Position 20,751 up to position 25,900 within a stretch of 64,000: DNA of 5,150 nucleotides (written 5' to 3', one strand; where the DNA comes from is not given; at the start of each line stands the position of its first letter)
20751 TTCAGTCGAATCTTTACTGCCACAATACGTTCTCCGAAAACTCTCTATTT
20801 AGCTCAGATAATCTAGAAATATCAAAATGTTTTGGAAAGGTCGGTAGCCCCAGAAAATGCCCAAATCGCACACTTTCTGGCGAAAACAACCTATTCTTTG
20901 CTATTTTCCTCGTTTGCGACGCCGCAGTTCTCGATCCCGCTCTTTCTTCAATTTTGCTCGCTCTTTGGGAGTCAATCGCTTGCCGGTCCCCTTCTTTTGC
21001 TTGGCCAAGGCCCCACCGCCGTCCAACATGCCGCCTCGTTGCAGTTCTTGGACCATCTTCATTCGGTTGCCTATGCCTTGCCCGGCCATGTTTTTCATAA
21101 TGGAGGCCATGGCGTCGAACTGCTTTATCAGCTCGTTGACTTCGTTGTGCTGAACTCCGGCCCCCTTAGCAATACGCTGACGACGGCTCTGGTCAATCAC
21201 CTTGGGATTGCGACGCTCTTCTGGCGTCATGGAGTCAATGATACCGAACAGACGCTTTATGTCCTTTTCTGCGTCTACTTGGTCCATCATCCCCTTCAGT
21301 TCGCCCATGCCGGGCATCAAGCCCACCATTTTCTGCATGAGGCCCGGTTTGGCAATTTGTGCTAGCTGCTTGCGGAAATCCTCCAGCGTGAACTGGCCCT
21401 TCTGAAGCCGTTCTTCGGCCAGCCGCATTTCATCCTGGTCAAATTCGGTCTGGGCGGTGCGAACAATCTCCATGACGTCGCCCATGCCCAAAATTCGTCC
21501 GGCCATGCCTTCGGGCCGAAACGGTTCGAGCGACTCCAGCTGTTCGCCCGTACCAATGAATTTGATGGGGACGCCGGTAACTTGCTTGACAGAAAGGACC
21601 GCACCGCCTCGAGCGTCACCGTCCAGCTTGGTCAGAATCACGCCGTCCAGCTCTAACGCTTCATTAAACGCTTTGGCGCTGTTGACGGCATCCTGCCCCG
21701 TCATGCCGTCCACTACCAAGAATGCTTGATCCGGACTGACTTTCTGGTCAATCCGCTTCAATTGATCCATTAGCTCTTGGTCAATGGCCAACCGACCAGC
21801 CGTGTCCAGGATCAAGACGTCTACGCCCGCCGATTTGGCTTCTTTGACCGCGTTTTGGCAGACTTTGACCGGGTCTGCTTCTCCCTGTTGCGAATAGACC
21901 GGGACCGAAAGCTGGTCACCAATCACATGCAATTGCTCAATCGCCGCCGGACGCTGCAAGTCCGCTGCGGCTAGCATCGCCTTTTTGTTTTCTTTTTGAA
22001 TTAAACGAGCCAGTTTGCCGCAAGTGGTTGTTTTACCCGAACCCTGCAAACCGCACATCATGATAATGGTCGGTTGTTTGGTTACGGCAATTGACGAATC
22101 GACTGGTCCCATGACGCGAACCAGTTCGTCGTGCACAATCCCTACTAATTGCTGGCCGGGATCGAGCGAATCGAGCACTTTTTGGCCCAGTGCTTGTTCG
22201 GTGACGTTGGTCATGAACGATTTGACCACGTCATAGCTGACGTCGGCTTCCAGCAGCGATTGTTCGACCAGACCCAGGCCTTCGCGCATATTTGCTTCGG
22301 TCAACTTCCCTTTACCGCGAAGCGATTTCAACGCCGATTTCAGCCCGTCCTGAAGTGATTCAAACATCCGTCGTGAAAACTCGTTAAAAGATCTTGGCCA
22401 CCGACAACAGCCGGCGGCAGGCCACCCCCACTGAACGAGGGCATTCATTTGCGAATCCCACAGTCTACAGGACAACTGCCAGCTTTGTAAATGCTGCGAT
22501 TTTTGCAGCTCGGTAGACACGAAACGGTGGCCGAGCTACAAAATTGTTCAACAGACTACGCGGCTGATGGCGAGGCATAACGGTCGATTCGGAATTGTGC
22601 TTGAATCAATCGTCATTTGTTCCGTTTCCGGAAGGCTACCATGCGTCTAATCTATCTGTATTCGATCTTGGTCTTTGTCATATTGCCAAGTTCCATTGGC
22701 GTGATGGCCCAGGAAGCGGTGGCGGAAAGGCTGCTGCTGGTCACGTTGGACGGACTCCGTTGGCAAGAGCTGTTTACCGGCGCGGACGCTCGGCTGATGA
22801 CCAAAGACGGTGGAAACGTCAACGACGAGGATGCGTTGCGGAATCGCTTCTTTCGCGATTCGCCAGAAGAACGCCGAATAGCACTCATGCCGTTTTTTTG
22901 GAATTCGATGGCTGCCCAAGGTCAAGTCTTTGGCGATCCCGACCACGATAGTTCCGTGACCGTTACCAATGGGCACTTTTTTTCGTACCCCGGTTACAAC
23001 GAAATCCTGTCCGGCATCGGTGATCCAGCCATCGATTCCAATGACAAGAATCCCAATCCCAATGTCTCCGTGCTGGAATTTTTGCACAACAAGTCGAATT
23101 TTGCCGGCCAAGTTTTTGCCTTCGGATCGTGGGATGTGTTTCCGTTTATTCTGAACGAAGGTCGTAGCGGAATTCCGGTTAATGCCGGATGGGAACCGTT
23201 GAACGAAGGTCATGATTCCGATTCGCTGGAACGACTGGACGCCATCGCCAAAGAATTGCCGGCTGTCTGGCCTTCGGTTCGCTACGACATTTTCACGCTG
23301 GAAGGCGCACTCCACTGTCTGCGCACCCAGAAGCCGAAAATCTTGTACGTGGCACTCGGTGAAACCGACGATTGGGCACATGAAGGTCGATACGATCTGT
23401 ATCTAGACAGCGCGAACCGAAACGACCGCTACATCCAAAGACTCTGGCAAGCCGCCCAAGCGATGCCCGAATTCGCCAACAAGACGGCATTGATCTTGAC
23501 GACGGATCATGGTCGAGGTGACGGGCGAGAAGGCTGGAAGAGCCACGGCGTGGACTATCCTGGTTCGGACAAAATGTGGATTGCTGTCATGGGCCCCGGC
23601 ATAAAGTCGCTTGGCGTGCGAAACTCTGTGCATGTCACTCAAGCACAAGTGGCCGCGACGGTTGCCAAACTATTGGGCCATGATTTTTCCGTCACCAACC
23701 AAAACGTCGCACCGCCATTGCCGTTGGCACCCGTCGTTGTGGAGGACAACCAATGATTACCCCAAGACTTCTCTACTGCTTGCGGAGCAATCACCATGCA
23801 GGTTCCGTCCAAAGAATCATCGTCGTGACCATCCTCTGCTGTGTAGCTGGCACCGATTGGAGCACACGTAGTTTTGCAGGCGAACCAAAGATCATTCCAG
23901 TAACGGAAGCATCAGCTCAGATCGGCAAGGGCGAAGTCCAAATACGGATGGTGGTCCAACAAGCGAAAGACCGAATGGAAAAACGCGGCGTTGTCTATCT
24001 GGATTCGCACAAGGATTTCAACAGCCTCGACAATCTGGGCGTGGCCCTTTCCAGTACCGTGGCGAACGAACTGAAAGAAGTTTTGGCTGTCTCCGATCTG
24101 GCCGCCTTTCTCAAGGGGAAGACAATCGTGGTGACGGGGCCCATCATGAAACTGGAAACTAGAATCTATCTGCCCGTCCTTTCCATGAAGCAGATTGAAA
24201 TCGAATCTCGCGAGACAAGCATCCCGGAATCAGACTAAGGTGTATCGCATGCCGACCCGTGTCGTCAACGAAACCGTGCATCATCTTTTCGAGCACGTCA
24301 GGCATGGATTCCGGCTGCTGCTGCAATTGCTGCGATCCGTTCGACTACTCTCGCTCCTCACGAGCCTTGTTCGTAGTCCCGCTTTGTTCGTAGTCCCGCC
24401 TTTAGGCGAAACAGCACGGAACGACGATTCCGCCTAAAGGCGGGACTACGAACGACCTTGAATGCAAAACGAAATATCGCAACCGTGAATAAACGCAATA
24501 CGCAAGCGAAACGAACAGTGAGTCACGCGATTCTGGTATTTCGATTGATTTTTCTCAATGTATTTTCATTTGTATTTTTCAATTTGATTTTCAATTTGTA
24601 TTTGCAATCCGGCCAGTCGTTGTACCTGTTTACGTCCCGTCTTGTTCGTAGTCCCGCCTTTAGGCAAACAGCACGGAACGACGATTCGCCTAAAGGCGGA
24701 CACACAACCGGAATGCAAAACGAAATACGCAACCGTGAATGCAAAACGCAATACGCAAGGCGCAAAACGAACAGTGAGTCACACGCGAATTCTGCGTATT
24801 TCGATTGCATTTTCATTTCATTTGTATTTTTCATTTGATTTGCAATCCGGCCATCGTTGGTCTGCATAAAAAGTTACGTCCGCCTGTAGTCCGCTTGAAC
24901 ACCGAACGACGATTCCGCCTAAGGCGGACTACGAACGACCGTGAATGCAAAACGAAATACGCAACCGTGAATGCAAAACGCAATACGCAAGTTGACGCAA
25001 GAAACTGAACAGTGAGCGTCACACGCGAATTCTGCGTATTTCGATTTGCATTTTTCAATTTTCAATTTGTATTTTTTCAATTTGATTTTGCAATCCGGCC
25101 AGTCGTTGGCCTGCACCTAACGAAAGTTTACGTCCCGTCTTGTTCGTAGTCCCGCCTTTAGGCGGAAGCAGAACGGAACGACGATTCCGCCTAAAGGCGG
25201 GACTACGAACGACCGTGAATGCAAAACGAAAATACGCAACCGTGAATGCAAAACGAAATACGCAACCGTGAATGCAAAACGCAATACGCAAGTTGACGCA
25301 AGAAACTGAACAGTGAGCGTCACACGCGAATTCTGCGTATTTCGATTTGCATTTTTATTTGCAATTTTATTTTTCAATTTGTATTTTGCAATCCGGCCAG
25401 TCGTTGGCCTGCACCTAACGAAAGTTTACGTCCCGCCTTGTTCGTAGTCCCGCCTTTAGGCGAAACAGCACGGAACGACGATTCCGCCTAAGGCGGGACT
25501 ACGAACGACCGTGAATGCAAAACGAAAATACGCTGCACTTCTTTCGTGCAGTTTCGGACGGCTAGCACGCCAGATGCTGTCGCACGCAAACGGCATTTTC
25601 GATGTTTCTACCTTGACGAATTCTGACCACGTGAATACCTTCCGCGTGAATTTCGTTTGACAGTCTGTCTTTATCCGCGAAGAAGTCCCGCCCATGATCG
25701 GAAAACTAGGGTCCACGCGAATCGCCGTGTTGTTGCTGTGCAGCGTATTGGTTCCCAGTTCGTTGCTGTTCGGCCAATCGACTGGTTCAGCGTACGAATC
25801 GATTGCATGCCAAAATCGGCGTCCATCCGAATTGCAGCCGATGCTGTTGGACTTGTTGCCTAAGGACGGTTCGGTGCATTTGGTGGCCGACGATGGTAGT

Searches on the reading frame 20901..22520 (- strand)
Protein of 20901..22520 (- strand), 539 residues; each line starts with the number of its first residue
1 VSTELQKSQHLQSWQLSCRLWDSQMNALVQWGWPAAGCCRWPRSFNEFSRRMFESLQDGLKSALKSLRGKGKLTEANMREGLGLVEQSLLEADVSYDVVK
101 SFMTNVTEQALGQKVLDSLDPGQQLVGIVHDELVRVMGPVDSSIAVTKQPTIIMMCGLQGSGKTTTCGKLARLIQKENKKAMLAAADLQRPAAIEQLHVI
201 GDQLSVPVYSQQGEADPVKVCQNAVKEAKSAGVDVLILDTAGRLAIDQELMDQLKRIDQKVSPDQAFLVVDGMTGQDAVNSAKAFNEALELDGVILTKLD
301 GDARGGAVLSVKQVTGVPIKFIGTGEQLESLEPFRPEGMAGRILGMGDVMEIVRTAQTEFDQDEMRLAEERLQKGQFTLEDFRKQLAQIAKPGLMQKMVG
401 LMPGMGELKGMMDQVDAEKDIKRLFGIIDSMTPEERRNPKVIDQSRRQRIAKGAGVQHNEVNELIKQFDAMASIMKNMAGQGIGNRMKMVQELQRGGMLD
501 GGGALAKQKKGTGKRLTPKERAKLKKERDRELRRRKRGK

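Call 12: search_protein_families(library=pfam, proteins=[window:20901-22520:-])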
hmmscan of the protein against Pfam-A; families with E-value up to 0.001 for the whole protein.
window:20901-22520:- (539 aa): 6 families
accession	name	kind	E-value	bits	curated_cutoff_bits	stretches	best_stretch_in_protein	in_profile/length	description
PF00448.28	SRP54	-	2.4e-78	262.7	22.7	1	150-345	1-196/196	SRP54-type protein, GTPase domain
PF02978.25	SRP_SPB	-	1.1e-30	106.3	27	1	376-475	1-91/91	Signal peptide binding domain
PF02881.24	SRP54_N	-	2.8e-18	66.3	22.4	1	56-133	1-75/75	SRP54-type protein, helical bundle domain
PF13401.12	AAA_22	-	5.3e-08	33.7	27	1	149-259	4-109/130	AAA domain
PF01656.29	CbiA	-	3e-05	24.4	25.4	1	160-305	9-89/125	CobQ/CobB/MinD/ParA nucleotide binding domain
PF06414.18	Zeta_toxin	-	0.00028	20.8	22.3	1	147-241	13-103/199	Zeta toxin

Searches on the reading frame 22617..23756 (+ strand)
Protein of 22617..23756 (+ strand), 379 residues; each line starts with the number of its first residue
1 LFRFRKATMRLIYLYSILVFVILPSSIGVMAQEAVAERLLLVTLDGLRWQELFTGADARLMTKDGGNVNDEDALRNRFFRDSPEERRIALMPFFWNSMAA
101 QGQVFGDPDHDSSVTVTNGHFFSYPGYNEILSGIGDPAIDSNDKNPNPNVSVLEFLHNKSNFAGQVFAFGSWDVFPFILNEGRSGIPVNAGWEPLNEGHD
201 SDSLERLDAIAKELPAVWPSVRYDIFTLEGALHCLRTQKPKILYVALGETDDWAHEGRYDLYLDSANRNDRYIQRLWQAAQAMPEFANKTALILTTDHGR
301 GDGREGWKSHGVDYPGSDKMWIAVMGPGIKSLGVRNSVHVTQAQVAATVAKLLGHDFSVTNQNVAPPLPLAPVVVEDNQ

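Call 12: search_protein_families(library=pfam, proteins=[window:22617-23756:+])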
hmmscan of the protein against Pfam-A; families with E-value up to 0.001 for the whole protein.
window:22617-23756:+ (379 aa): 2 families
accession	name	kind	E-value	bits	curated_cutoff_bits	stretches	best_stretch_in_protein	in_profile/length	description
PF01663.27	Phosphodiest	-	1.1e-05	25.6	23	1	227-352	150-275/342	Type I phosphodiesterase / nucleotide pyrophosphatase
PF01676.23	Metalloenzyme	-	0.00068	19.7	24.3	0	234-354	141-249/252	Metalloenzyme superfamily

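Call 19: search_protein_families(library=ncbifam, proteins=[window:22617-23756:+])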
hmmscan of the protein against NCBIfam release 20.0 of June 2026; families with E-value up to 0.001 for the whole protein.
window:22617-23756:+ (379 aa): 0 families

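Call 32: find_homologous_proteins(query=window:22617-23756:+, max_evalue=1e-20)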
Query window:22617-23756:+ (379 aa): 7963 proteins with E <= 1e-20 among 8000 candidates; the best 120 are listed.
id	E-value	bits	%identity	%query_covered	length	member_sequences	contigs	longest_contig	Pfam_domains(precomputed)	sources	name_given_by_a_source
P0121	6.5e-254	860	100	98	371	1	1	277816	PF01663.28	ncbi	ncbi:MAG: alkaline phosphatase family protein [Pirellulaceae bacterium]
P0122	2.9e-155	535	62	95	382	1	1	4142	-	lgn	-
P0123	4.6e-155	534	62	97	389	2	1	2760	-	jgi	jgi:hypothetical protein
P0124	1.1e-141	490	61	88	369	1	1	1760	PF01663.28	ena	-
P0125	3.5e-141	489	57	97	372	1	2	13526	-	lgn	-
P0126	1.3e-139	483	60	91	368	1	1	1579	-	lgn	-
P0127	2.3e-139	483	61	88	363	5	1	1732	-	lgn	-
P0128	4.0e-139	482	58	93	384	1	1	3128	PF01676.24,PF01663.28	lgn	-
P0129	1.3e-138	480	57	96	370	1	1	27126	PF01663.28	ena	-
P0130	1.7e-138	480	63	85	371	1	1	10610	-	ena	-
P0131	2.5e-138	479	56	95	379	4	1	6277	-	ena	-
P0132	3.7e-138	479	56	95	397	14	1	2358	PF01663.28,PF00884.29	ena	-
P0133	6.3e-138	478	58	94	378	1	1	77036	-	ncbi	-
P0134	8.8e-138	477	60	88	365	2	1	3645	-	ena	-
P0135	1.0e-137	477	58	89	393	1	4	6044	-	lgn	-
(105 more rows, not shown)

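Call 33: find_encoding_contigs(protein=P0121, flank=10000, max_places=4)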
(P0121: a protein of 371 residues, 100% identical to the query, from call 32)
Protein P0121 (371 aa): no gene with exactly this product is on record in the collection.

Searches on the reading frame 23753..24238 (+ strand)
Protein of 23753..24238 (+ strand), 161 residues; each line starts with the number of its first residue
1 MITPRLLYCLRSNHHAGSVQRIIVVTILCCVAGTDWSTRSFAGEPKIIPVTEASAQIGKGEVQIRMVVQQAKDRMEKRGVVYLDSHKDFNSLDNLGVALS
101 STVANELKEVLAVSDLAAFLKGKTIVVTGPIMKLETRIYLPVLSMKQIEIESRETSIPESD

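Call 12: search_protein_families(library=pfam, proteins=[window:23753-24238:+])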
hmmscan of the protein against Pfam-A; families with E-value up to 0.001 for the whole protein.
window:23753-24238:+ (161 aa): 0 families

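Call 13: find_encoding_contigs(protein=window:23753-24238:+, flank=10000, max_places=10)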
Protein window:23753-24238:+ (161 aa): no gene with exactly this product is on record in the collection.

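Call 19: search_protein_families(library=ncbifam, proteins=[window:23753-24238:+])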
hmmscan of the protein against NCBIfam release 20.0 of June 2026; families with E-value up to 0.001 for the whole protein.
window:23753-24238:+ (161 aa): 0 families

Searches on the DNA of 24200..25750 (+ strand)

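Call 28: search_rna_families(source=window, start=24200, end=25750, threshold=evalue, max_evalue=10, show_alignments=2)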
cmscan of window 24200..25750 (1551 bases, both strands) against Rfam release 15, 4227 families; matches with E-value up to 10: 18.
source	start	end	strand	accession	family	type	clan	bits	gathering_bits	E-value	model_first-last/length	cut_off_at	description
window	25135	25217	-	RF00678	mir-140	Gene; miRNA;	-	32.8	70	3.2e-05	1-79/79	no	mir-140 microRNA precursor family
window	25145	25206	-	RF03848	mir-1549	Gene; miRNA;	-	32.6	91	0.00064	1-63/63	no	mir-1549 microRNA precursor family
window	25134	25213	+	RF00678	mir-140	Gene; miRNA;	-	30.8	70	0.00012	1-79/79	no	mir-140 microRNA precursor family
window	24384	24453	-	RF01901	mir-284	Gene; miRNA;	-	27.8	60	0.014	1-98/98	no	mir-284 microRNA precursor family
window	24379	24460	-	RF00678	mir-140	Gene; miRNA;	-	26.9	70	0.0016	1-79/79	no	mir-140 microRNA precursor family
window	25186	25464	+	RF04128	MIR8562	Gene; miRNA;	-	25.9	211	0.032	1-242/242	no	MIR8562 microRNA precursor family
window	24385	24454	+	RF04128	MIR8562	Gene; miRNA;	-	25.9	211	0.033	1-242/242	no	MIR8562 microRNA precursor family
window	25433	25513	-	RF00678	mir-140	Gene; miRNA;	-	25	70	0.0058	1-79/79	no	mir-140 microRNA precursor family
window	24913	25167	+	RF04128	MIR8562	Gene; miRNA;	-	22.6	211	0.18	1-242/242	no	MIR8562 microRNA precursor family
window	24385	24453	-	RF03246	MIR1515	Gene; miRNA;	-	21.8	140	0.17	1-137/137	no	MIR1515 microRNA precursor family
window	25132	25203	+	RF02965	CyVA-1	Gene; sRNA;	-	19.2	41.4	0.4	1-77/77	no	CyVA-1 RNA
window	24994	25101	-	RF02615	BSR0626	Gene; sRNA;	-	18.7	155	2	1-128/128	no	Brucella sRNA 0626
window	24429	24668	-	RF04128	MIR8562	Gene; miRNA;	-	18.5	211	1.4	1-242/242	no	MIR8562 microRNA precursor family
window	25144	25207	-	RF03246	MIR1515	Gene; miRNA;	-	18.2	140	1.5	1-137/137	no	MIR1515 microRNA precursor family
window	24701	24849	-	RF01461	rli24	Gene; sRNA;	-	17.1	100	3.9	1-158/158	no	Listeria sRNA rli22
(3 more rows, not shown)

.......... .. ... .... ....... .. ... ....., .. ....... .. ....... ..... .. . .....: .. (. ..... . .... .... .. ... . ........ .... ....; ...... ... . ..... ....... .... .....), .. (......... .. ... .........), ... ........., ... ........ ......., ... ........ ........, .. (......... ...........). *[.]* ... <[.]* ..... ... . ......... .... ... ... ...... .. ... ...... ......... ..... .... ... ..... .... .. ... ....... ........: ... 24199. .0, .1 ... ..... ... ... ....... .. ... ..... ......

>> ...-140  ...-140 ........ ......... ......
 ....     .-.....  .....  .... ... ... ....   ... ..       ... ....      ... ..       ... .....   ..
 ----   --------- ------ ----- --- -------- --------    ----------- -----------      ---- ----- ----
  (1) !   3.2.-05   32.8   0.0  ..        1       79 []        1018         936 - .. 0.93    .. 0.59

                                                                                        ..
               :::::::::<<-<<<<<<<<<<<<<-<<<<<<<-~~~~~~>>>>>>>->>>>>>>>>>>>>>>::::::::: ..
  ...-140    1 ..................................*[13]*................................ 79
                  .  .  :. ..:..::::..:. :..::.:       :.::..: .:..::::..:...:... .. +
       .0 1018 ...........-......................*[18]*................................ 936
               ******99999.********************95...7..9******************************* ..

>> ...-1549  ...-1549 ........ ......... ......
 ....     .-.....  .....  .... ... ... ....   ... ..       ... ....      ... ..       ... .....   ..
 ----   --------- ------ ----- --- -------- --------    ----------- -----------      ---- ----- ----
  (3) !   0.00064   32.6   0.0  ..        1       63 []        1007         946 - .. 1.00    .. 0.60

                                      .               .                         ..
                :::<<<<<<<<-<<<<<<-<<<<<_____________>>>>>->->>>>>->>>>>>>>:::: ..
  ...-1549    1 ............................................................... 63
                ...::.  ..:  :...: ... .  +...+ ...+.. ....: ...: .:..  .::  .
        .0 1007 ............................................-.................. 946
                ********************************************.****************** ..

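Call 60: search_dna_similar(query=window:25211-25439:+, collection=plasmids, mode=distant, max_evalue=0.01, max_rows=10)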
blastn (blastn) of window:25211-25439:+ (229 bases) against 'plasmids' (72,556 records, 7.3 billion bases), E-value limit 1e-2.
Records with a match: 1; places in all: 2; records where one place covers at least 80% of the query: 0.
Best place of each record, by identity: 60-80% 1.
By first word of the organism name: Caballeronia 1.
By predicted mobility (MOB-suite, as given by PLSDB): non-mobilizable 1.
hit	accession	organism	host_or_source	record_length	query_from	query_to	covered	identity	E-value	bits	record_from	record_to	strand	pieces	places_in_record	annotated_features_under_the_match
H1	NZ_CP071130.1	Caballeronia sp. M1242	Homo sapiens,ETA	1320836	6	81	33%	76.9%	1e-3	50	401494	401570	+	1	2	none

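Call 61: search_dna_similar(query=window:25211-25439:+, collection=phages, mode=distant, max_evalue=0.01, max_rows=10)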
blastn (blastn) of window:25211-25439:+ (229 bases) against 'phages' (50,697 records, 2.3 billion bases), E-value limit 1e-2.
No match.
